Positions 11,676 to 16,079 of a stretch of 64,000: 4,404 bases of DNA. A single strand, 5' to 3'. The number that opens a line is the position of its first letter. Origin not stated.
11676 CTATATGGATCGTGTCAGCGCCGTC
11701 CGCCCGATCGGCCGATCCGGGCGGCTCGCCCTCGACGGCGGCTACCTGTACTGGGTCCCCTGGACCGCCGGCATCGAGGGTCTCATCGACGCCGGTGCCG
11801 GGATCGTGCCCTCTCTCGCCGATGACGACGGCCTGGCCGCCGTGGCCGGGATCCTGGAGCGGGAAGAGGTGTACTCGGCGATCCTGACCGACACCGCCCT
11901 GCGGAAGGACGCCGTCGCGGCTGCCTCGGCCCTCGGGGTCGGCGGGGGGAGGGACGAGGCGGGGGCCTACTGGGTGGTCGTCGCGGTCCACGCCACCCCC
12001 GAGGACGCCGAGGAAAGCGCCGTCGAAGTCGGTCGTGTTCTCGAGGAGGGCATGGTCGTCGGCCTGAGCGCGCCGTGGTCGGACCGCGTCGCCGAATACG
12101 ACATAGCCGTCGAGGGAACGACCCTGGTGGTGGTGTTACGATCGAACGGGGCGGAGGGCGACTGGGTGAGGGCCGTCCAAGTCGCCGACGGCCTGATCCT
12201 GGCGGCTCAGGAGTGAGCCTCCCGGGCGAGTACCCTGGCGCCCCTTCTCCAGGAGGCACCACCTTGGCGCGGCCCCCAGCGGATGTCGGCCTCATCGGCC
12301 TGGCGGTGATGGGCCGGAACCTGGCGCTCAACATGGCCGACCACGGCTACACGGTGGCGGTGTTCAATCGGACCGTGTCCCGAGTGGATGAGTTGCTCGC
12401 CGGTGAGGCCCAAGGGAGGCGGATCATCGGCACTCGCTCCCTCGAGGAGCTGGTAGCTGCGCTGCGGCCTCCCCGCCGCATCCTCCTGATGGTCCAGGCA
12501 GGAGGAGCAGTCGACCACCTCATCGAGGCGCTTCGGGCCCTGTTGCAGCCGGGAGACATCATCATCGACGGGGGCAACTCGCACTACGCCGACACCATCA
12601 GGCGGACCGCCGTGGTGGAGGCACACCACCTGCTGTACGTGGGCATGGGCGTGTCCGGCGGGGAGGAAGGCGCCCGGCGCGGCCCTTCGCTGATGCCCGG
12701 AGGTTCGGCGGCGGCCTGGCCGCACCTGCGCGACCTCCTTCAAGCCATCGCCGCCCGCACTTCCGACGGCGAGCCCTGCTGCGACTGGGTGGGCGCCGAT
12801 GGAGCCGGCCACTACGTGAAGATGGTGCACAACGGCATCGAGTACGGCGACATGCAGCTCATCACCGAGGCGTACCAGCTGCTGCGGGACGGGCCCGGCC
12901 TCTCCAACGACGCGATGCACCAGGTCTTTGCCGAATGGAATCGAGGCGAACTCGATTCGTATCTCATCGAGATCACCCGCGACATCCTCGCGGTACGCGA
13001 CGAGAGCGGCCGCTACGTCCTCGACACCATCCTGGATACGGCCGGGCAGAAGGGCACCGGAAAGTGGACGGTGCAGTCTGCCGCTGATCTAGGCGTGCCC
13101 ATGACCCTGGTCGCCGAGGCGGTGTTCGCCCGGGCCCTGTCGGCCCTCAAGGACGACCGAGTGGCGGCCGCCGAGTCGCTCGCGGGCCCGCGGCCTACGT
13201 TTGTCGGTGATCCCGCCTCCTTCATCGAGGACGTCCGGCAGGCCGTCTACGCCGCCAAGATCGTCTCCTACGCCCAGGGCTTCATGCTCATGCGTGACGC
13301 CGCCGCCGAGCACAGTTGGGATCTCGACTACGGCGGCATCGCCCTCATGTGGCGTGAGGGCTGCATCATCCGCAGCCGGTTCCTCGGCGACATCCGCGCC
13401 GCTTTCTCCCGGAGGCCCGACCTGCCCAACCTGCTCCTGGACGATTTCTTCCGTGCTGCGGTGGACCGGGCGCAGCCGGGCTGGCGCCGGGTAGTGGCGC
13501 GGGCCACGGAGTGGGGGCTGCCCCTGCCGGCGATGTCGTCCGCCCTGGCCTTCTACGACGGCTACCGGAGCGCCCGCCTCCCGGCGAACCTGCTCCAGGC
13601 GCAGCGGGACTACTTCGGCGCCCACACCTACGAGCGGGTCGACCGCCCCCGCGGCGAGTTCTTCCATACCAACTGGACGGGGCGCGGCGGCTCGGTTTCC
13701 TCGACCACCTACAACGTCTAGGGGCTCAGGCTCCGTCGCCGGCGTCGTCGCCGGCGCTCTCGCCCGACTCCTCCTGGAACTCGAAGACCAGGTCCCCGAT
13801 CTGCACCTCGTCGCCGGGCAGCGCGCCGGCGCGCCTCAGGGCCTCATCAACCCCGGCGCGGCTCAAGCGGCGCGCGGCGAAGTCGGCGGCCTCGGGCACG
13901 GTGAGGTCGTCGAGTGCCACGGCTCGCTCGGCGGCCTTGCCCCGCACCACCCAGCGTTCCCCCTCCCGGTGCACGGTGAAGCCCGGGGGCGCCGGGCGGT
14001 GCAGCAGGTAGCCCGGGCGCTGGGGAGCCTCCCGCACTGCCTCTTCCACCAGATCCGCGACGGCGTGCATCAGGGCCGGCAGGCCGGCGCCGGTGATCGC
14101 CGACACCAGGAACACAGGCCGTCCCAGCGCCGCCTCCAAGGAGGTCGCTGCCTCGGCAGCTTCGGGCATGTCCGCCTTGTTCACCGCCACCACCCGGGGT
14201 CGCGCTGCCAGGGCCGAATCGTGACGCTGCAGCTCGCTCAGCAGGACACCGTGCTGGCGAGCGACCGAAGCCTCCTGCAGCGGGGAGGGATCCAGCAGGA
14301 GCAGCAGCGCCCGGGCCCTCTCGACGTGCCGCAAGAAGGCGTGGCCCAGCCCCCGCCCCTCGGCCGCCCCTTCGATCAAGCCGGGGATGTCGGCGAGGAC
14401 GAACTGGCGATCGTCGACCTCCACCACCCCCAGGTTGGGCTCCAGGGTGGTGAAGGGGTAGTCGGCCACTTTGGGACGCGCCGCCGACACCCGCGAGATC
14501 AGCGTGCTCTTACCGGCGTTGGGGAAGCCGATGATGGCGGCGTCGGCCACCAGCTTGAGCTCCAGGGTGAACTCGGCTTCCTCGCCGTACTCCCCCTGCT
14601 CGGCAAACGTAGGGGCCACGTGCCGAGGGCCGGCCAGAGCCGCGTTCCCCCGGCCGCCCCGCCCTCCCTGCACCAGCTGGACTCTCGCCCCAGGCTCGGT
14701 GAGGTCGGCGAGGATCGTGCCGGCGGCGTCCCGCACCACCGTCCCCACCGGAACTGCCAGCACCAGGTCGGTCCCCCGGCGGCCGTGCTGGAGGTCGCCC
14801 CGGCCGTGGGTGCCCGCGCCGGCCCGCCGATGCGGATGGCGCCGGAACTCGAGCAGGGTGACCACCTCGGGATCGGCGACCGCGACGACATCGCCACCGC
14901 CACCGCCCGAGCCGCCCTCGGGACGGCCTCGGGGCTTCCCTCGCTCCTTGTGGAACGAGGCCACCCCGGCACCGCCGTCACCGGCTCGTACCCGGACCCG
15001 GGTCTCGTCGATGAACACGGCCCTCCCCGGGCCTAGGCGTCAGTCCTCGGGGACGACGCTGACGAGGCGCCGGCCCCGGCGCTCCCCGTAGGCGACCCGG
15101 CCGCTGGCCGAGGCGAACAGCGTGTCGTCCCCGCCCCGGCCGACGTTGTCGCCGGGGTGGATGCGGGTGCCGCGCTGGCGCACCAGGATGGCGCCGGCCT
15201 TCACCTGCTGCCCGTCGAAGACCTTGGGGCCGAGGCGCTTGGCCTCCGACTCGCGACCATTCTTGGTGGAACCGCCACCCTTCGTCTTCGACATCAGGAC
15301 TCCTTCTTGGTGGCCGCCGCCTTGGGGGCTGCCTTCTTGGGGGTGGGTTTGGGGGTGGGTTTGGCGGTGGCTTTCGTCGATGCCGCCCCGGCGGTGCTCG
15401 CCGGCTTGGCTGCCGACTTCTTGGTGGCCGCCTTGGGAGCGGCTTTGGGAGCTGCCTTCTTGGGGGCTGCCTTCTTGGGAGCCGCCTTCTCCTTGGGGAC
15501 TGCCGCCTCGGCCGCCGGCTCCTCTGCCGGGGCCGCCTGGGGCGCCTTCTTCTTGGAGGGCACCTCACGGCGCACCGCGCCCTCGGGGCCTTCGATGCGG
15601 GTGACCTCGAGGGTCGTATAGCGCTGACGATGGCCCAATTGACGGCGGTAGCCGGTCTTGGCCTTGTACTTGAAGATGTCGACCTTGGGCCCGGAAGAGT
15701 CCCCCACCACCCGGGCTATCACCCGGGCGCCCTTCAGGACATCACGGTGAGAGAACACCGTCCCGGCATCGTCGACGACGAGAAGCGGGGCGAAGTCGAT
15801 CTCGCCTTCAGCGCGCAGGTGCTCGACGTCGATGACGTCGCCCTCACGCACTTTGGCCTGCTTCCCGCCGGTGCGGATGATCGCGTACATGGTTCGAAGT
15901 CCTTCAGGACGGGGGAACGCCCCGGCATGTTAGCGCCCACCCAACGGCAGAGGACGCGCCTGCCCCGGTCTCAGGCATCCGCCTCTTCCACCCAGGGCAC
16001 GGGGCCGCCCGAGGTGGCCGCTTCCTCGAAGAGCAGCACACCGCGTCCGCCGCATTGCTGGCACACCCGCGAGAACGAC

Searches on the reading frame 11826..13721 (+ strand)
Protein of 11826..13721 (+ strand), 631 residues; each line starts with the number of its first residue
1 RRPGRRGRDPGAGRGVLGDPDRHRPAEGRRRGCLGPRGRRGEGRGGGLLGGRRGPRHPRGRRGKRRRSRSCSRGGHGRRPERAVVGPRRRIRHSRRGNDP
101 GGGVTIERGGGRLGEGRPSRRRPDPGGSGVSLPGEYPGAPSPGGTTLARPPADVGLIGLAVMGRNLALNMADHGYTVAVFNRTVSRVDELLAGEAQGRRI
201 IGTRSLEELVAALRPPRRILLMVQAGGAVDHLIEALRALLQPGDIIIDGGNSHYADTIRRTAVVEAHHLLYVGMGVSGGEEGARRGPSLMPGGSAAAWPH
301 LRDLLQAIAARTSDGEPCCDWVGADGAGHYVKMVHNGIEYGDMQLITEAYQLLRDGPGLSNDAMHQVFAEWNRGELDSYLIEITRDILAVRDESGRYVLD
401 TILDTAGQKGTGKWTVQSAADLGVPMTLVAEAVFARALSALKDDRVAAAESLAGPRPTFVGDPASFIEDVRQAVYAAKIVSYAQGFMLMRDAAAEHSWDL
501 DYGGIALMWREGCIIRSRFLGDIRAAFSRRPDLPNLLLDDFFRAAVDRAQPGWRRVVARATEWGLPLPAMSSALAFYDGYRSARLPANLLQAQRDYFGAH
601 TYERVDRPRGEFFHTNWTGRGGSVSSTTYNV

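Call 85: search_protein_families(library=pfam, proteins=[window:11826-13721:+], max_evalue=0.0001)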
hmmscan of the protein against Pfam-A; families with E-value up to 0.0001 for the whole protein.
window:11826-13721:+ (631 aa): 2 families
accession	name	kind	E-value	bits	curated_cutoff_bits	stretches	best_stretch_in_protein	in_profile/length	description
PF00393.24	6PGD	-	1.6e-130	435.1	27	1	328-617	1-290/290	6-phosphogluconate dehydrogenase, C-terminal domain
PF03446.21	NAD_binding_2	-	3e-46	157.8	21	1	153-319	1-156/161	NAD binding domain of 6-phosphogluconate dehydrogenase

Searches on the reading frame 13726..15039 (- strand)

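Call 41: search_protein_families(library=pfam, proteins=[window:13726-15039:-], max_evalue=0.0001)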
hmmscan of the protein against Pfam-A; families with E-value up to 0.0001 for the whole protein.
window:13726-15039:- (437 aa): 4 families
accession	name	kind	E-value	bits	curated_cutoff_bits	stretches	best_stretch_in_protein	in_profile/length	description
PF01018.28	GTP1_OBG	-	1.1e-47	162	27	1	10-163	1-155/155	GTP1/OBG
PF01926.29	MMR_HSR1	-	6.4e-26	91.1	21.9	1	167-288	2-113/113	50S ribosome-binding GTPase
PF09269.16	DUF1967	-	1.2e-15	57.7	27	1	354-421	1-70/70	Domain of unknown function (DUF1967)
PF02421.24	FeoB_N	-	8.7e-13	48.5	27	1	167-326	3-155/156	Ferrous iron transport protein B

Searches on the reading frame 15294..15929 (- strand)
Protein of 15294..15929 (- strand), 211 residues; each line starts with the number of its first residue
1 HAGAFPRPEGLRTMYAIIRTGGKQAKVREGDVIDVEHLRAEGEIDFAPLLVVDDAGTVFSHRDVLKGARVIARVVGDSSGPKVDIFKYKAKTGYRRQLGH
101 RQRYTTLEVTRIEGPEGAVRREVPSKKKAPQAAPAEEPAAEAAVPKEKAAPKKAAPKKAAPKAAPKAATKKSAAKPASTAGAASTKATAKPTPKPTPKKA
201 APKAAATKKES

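Call 41: search_protein_families(library=pfam, proteins=[window:15294-15929:-], max_evalue=0.0001)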
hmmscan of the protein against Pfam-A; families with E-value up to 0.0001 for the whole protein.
window:15294-15929:- (211 aa): 1 family
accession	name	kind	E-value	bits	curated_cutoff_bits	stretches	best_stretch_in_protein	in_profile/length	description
PF00829.26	Ribosomal_L21p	-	3.8e-28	98.1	27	1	14-112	1-99/99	Ribosomal prokaryotic L21 protein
